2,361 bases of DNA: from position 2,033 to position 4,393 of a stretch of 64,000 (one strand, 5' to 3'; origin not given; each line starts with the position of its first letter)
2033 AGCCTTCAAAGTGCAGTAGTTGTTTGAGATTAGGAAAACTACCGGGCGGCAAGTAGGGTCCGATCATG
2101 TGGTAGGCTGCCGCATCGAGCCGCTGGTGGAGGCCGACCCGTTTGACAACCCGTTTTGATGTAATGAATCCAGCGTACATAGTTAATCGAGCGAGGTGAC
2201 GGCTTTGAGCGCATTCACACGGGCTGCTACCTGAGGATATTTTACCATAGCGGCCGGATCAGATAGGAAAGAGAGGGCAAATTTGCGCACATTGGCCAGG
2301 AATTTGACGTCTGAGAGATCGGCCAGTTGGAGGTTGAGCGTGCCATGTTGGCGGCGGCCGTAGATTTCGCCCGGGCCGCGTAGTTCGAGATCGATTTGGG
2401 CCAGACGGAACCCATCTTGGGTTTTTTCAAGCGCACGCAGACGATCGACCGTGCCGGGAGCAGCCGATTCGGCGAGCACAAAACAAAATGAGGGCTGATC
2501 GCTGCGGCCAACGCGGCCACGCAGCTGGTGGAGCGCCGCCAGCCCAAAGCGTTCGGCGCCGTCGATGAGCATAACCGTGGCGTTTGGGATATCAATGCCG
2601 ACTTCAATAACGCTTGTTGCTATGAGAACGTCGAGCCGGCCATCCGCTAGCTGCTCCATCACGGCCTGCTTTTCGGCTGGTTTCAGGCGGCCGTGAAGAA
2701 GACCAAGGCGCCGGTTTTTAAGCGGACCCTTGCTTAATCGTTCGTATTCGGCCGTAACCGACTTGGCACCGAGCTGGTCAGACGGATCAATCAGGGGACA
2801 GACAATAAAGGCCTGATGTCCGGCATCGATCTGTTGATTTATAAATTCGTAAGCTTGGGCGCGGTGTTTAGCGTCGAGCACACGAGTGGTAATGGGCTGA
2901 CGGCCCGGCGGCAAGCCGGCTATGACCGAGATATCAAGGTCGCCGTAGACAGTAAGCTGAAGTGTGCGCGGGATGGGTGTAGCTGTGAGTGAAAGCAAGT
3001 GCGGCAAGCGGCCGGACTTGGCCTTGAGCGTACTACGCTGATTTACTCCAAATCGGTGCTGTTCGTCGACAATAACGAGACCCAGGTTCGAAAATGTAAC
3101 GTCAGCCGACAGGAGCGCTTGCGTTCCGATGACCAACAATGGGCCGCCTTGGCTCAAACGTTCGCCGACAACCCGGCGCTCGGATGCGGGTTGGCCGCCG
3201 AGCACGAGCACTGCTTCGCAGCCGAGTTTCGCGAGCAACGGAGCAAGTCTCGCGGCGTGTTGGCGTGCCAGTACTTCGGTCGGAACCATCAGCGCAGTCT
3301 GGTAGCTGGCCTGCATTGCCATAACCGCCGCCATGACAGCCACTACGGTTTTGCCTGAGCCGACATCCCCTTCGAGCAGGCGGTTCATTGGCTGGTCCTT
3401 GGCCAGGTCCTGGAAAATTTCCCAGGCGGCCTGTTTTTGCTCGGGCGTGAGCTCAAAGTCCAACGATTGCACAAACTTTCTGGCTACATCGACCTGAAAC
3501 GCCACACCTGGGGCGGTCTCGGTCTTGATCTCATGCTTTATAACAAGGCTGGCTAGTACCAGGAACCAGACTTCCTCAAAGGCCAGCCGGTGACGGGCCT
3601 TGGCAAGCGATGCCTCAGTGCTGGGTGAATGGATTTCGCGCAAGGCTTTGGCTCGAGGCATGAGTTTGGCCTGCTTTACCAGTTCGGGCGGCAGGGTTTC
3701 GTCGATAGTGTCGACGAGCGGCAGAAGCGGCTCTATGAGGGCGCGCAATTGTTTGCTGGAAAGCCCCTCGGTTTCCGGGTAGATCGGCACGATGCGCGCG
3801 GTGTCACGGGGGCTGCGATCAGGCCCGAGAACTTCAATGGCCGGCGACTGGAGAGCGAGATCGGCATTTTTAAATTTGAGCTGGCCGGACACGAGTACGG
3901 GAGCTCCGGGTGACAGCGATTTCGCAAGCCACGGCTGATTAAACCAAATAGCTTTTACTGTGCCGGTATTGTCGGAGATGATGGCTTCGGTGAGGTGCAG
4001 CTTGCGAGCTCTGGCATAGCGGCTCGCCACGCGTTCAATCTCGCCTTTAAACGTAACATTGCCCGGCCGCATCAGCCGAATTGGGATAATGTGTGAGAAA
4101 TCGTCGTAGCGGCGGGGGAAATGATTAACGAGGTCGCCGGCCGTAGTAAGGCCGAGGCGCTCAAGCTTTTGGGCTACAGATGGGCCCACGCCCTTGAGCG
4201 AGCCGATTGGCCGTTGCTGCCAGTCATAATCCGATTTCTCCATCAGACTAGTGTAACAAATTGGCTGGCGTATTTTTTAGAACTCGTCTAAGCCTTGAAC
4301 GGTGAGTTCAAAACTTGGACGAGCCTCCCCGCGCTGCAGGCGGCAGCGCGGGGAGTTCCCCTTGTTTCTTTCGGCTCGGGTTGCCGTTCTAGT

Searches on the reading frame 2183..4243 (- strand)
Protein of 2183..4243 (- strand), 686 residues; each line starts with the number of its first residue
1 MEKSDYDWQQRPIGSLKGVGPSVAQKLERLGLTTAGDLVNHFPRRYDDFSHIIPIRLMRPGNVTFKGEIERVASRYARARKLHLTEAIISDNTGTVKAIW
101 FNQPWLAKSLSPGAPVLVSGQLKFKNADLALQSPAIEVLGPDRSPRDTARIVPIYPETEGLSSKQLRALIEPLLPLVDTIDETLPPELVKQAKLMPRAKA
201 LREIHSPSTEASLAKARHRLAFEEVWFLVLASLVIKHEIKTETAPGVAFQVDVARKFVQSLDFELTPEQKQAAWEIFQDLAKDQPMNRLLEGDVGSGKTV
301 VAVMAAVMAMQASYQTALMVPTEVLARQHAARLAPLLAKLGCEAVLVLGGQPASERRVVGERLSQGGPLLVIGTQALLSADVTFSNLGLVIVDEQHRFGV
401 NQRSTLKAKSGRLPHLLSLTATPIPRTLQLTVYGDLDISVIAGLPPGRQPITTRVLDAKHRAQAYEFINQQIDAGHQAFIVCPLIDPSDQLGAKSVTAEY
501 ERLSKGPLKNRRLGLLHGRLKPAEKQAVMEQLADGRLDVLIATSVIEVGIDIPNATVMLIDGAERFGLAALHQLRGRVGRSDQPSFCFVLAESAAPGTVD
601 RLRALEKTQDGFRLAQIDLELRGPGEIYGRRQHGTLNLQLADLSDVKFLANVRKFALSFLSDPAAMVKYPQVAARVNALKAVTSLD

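Call 14: search_protein_families(library=ncbifam, proteins=[window:2183-4243:-], max_evalue=1)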
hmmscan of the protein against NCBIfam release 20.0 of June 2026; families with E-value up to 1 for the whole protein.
window:2183-4243:- (686 aa): 57 families (the best 25 are shown)
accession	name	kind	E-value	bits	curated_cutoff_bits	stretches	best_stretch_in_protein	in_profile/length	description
NF008168.0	PRK10917.2-2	equivalog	2.8e-239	796.5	718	1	9-666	109-769/795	ATP-dependent DNA helicase RecG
NF008165.0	PRK10917.1-3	equivalog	7.1e-227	755.2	711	1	10-667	7-667/692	ATP-dependent DNA helicase RecG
NF008170.0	PRK10917.2-4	equivalog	1.8e-203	677.8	975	1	10-676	130-812/826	ATP-dependent DNA helicase RecG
TIGR00643.1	recG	equivalog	4.7e-200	666.5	659.4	1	31-655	2-628/629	ATP-dependent DNA helicase RecG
NF008163.0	PRK10917.1-1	equivalog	1.2e-182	608.9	796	1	9-667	7-675/692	ATP-dependent DNA helicase RecG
NF008167.0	PRK10917.2-1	equivalog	2.1e-171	571.7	995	1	19-679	12-732/744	ATP-dependent DNA helicase RecG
NF008166.0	PRK10917.1-4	equivalog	9.5e-168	559.4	864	1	22-668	22-689/705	ATP-dependent DNA helicase RecG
NF008164.0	PRK10917.1-2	equivalog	2.9e-163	544.8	785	1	12-663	14-674/704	ATP-dependent DNA helicase RecG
TIGR00580.2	mfd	equivalog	5.8e-103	346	800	1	230-636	397-800/907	transcription-repair coupling factor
NF008169.0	PRK10917.2-3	equivalog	1e-92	311.7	555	1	24-653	8-600/610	ATP-dependent DNA helicase RecG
NF007966.0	PRK10689.1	equivalog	1.1e-72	245.2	1329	1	241-637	575-968/1148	transcription-repair coupling factor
NF004070.0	PRK05580.2-2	equivalog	1.9e-16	59.4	921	2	225-402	160-329/729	primosomal protein N'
NF004066.1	PRK05580.1-3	equivalog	3.9e-14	51.9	813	2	232-402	222-383/788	primosomal protein N'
TIGR00595.1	priA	equivalog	9.7e-14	50.8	230.35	2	289-404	1-111/509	replication restart helicase PriA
NF041063.1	DpdF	equivalog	1e-13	50.8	550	2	511-592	403-483/813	protein DpdF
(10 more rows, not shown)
